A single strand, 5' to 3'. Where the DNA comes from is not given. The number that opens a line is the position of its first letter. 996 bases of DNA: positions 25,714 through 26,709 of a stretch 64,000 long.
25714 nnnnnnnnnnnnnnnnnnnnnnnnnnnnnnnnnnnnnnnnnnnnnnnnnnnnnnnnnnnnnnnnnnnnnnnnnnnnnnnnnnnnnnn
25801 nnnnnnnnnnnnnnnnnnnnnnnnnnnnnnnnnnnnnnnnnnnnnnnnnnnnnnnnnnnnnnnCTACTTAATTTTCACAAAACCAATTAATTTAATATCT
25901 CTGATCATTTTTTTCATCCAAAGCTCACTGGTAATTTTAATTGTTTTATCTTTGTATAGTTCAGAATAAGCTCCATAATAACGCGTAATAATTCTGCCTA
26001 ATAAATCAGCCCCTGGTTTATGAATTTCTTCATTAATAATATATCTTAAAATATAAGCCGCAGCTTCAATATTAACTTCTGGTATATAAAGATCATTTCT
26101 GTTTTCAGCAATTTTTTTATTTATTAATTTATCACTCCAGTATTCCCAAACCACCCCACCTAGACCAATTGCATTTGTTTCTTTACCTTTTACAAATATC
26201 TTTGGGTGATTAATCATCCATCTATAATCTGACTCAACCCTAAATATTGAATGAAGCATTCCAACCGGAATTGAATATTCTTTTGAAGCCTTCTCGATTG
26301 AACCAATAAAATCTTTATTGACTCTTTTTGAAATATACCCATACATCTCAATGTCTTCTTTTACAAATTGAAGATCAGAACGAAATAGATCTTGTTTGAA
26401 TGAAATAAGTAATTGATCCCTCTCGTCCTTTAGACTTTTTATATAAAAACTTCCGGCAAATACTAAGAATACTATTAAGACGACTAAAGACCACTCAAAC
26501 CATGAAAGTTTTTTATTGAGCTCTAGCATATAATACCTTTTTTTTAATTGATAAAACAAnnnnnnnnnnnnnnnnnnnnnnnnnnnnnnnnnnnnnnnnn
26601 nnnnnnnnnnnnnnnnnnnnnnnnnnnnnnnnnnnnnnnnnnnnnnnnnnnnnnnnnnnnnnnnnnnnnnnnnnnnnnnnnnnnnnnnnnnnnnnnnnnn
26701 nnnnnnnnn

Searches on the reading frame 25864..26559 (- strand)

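Call 55: search_protein_families(library=pfam, proteins=[window:25864-26559:-], max_evalue=0.01)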
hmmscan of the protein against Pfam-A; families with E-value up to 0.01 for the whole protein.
window:25864-26559:- (231 aa): 1 family
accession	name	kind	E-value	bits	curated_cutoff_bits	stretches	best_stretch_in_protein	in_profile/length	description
PF01464.25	SLT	-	4.6e-05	23.4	21.3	1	88-176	3-81/117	Transglycosylase SLT domain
